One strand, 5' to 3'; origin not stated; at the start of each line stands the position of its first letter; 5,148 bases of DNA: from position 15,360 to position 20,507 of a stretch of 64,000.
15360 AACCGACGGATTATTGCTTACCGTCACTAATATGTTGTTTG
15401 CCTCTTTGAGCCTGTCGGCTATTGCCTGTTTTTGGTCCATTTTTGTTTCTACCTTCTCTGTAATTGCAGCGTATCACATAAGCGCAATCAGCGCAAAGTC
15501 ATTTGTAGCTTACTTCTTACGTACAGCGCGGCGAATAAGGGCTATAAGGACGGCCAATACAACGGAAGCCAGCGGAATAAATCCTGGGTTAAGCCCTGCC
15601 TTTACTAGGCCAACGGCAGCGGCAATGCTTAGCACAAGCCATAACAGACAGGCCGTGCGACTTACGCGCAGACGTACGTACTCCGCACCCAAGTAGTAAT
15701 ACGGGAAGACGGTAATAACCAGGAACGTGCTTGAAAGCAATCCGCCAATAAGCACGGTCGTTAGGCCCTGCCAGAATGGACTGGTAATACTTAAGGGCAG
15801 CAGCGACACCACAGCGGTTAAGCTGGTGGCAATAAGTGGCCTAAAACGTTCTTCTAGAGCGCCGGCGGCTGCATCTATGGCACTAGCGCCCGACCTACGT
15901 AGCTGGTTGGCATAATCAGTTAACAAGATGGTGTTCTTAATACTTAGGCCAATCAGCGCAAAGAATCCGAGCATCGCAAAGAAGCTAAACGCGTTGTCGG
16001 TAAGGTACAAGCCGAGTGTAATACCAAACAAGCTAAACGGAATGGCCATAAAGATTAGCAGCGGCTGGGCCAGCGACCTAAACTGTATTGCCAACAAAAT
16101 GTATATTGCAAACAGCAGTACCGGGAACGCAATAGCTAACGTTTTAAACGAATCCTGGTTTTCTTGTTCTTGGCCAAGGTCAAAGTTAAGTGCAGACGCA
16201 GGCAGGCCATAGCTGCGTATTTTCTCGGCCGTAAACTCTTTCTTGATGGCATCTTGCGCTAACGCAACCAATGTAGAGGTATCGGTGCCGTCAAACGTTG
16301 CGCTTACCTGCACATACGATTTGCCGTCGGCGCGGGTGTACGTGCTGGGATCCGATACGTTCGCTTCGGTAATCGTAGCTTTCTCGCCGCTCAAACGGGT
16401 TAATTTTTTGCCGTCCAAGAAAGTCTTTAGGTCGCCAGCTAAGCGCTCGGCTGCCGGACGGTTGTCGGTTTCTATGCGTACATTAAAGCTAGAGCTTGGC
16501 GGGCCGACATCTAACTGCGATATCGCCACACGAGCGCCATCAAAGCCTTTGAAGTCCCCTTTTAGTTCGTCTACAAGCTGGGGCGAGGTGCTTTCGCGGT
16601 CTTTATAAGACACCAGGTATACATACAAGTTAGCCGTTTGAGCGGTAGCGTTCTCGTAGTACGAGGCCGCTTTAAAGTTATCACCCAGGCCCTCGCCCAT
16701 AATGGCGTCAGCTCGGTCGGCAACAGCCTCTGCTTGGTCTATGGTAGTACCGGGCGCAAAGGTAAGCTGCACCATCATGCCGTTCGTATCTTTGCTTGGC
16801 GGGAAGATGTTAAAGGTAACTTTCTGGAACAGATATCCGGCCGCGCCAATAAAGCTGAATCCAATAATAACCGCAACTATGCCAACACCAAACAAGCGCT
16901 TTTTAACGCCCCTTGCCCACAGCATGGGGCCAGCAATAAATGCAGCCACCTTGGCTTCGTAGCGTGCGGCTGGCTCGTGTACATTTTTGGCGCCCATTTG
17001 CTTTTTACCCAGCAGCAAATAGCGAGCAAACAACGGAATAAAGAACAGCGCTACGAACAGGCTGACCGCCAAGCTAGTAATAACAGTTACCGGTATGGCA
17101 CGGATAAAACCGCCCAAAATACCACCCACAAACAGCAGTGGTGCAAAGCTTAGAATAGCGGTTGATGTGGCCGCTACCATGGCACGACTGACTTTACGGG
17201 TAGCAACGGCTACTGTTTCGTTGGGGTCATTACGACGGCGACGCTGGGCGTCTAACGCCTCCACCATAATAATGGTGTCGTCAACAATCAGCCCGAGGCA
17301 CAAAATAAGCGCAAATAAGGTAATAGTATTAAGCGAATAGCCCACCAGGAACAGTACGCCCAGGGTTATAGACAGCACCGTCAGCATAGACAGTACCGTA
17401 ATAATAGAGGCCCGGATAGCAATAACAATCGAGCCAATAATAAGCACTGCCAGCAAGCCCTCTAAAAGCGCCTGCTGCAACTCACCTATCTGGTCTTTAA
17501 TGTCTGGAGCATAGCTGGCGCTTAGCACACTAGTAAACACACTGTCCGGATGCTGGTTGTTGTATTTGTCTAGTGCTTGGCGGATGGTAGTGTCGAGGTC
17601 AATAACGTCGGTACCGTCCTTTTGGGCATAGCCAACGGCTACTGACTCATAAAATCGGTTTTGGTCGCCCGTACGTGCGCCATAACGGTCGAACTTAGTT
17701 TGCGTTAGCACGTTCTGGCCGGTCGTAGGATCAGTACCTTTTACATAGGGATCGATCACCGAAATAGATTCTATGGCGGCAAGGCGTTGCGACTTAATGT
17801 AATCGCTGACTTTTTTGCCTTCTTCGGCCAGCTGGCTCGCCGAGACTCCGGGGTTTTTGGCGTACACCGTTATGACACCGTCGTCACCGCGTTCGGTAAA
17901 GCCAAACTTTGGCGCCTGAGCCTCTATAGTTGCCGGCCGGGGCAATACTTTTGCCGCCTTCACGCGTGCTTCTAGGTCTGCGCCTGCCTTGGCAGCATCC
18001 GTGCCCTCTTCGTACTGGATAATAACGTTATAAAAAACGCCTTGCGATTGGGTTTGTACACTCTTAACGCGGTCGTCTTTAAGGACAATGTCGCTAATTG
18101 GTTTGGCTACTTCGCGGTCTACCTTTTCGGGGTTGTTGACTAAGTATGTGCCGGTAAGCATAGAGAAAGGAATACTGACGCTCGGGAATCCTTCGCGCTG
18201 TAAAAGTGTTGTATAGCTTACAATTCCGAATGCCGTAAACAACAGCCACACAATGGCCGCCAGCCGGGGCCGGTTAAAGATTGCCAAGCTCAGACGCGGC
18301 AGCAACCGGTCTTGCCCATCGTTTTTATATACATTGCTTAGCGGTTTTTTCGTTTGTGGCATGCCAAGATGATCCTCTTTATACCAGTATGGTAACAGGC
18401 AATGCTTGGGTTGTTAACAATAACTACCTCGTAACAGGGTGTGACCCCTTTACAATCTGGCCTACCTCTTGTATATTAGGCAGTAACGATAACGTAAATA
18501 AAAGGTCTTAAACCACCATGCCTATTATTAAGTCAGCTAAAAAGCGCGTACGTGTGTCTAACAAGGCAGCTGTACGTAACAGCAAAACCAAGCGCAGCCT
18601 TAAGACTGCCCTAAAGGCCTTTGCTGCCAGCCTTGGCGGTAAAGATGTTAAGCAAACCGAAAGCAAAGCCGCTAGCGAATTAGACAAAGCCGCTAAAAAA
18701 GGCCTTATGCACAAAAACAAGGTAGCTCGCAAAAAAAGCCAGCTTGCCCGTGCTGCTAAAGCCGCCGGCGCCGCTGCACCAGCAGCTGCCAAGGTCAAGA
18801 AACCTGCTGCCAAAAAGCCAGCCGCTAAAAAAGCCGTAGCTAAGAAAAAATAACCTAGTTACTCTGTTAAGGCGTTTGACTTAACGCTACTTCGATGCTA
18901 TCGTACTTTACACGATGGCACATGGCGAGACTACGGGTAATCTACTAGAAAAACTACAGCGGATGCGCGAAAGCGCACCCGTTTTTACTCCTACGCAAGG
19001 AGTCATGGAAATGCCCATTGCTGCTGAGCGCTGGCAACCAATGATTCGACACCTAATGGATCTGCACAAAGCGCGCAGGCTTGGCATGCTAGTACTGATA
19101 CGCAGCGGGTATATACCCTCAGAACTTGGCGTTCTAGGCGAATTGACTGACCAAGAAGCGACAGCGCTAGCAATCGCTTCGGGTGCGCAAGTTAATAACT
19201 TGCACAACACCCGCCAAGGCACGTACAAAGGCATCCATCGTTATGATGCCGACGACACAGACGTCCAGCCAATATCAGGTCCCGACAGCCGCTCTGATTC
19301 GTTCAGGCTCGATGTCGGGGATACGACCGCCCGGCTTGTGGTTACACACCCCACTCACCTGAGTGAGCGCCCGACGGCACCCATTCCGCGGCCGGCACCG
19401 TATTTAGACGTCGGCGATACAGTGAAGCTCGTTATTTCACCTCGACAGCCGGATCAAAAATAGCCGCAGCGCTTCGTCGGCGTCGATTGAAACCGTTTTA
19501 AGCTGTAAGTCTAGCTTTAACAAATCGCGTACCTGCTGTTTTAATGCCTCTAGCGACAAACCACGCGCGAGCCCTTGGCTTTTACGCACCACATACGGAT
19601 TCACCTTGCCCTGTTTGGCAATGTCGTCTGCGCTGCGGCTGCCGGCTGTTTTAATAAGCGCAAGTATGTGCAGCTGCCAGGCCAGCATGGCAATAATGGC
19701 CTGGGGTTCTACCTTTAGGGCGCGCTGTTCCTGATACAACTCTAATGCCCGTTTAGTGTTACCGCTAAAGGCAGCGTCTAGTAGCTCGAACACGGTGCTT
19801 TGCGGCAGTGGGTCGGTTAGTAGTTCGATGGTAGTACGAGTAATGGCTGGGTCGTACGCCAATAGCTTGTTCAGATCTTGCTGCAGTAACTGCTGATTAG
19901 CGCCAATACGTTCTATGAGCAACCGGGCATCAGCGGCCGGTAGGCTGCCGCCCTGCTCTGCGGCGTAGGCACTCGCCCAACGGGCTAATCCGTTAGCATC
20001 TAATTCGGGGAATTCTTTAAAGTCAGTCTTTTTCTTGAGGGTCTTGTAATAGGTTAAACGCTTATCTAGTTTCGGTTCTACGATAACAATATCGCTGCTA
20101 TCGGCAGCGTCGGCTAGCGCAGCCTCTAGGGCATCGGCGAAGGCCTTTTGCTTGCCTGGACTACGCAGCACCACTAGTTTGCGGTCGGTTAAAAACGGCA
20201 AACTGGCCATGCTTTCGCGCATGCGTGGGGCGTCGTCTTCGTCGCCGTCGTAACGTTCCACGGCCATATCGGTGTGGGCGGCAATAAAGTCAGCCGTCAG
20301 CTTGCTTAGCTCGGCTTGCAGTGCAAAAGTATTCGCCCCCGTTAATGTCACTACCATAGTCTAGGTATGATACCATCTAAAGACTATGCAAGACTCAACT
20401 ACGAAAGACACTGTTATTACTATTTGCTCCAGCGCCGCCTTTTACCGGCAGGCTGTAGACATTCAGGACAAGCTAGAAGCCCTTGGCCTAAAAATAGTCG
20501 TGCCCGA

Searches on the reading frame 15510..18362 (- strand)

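Call 31: search_protein_families(library=pfam, proteins=[window:15510-18362:-], max_evalue=0.0001)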
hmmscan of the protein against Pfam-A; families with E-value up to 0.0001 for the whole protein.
window:15510-18362:- (950 aa): 3 families
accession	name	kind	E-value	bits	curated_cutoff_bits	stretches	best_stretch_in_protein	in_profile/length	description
PF00873.25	ACR_tran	-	1.3e-88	298.4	28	3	239-617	278-657/1021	AcrB/AcrD/AcrF family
PF02355.23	SecD_SecF_C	-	8.9e-12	45.2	20.5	2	297-439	35-180/189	Protein export membrane protein SecD/SecF, C-terminal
PF03176.21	MMPL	-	6.9e-09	35.5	20.5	1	738-887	141-296/333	MMPL family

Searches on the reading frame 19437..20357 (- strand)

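Call 31: search_protein_families(library=pfam, proteins=[window:19437-20357:-], max_evalue=0.0001)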
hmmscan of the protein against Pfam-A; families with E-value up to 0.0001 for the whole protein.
window:19437-20357:- (306 aa): 3 families
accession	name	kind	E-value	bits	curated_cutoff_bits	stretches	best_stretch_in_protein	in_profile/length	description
PF21694.2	DNA_pol3_delta_C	-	2.5e-24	86.1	27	1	187-304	2-121/121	DNA polymerase III delta subunit, C-terminal domain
PF06144.19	DNA_pol3_delta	-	2.1e-10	41.1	21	1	5-114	3-121/124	DNA polymerase III, delta subunit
PF12169.13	DNA_pol3_gamma3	-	9e-07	29.2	24.4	1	186-305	15-128/143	DNA polymerase III subunits gamma and tau domain III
